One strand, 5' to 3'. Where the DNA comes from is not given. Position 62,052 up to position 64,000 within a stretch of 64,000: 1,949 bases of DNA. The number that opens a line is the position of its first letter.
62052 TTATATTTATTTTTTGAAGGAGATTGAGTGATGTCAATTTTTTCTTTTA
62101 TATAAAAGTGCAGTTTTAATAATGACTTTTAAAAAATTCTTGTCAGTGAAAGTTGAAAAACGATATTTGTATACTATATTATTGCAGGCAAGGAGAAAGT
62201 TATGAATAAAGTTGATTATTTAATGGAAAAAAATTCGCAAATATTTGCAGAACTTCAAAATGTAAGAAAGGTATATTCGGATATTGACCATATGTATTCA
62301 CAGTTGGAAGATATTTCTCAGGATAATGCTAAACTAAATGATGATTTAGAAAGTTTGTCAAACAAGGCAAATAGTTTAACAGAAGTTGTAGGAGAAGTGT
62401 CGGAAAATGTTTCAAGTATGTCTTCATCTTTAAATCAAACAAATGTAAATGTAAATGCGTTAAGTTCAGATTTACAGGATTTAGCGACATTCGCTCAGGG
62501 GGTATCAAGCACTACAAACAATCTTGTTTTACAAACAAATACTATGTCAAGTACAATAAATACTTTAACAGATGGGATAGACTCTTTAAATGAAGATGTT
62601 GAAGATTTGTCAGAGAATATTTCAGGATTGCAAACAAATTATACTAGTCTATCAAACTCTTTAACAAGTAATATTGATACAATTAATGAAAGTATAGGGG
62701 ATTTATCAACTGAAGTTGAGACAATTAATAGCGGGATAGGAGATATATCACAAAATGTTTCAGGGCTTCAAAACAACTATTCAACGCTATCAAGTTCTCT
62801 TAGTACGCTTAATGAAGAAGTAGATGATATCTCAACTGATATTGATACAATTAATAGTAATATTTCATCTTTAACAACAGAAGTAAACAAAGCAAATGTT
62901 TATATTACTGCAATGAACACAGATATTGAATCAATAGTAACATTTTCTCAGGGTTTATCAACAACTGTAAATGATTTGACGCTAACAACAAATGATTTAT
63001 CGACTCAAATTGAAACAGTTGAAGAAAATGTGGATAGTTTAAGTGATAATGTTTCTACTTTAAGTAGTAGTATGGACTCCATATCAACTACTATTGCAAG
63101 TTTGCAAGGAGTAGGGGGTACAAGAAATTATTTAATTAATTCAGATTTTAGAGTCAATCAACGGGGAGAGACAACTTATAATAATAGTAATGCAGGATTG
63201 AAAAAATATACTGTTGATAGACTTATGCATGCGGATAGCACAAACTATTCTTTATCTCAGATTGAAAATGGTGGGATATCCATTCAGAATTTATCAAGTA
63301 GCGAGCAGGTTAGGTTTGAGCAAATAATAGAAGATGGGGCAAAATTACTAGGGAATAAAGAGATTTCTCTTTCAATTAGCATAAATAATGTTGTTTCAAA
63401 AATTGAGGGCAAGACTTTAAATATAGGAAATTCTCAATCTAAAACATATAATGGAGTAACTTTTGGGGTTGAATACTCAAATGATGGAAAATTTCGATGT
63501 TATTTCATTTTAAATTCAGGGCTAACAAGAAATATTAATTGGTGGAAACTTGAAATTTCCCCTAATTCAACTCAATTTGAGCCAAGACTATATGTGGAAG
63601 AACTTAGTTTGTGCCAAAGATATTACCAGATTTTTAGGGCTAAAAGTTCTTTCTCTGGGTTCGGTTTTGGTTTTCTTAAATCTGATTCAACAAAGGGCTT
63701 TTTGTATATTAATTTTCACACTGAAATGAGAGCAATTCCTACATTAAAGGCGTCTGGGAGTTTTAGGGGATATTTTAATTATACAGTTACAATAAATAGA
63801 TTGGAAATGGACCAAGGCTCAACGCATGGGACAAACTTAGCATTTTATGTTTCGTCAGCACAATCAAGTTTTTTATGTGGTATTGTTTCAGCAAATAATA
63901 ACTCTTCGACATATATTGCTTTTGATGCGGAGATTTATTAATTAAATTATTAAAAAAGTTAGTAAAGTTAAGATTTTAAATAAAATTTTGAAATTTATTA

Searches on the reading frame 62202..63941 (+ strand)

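Call 11: search_protein_families(library=pfam, proteins=[window:62202-63941:+], max_evalue=0.001)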
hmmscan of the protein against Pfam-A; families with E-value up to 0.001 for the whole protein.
window:62202-63941:+ (579 aa): 77 families (the best 25 are shown)
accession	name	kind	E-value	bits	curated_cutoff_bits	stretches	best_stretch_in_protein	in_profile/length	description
PF06103.16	DUF948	-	2e-12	47.6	37.2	0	19-74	33-88/89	Bacterial protein of unknown function (DUF948)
PF06009.19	Laminin_II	-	2.3e-11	44.3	33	1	167-230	7-70/138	Laminin Domain II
PF08702.15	Fib_alpha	-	9e-11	42.6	29.9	1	108-208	26-126/143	Fibrinogen alpha/beta chain family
PF07889.17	DUF1664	-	2.3e-10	41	34.6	1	114-205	31-122/124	Protein of unknown function (DUF1664)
PF06160.17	EzrA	-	3e-10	39.5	39.6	1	118-301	307-484/557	Septation ring formation regulator, EzrA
PF10473.14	CENP-F_leu_zip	-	1.1e-09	38.9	34.5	0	154-224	29-99/140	Leucine-rich repeats of kinetochore protein Cenp-F/LEK1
PF05010.19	TACC_C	-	1.8e-09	38.1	29.9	1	33-172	15-158/201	Transforming acidic coiled-coil-containing protein (TACC), C-terminal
PF05377.16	FlaC_arch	-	2.1e-09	38.1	27.8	0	189-224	5-40/55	Flagella accessory protein C (FlaC)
PF05531.17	NPV_P10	-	7.4e-09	36.4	29.8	0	124-177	11-63/75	Nucleopolyhedrovirus P10 protein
PF23991.1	DUF7310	-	1.8e-08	35.2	40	0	254-302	17-64/83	Coiled-coil region of unknown function (DUF7310)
PF00804.31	Syntaxin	-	2.2e-08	34.5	26.7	0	27-106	3-82/157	Syntaxin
PF19111.5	DUF5798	-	3.4e-08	34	27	0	49-93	10-54/89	Family of unknown function (DUF5798)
PF07926.17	TPR_MLP1_2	-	3.8e-08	33.8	36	0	66-176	6-116/129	TPR/MLP1/MLP2-like protein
PF11932.13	DUF3450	-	4.7e-08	33.1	32.6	0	237-302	20-85/241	Protein of unknown function (DUF3450)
PF04513.17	Baculo_PEP_C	-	7e-08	33.1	38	1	135-243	17-116/140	Baculovirus polyhedron envelope protein, PEP, C terminus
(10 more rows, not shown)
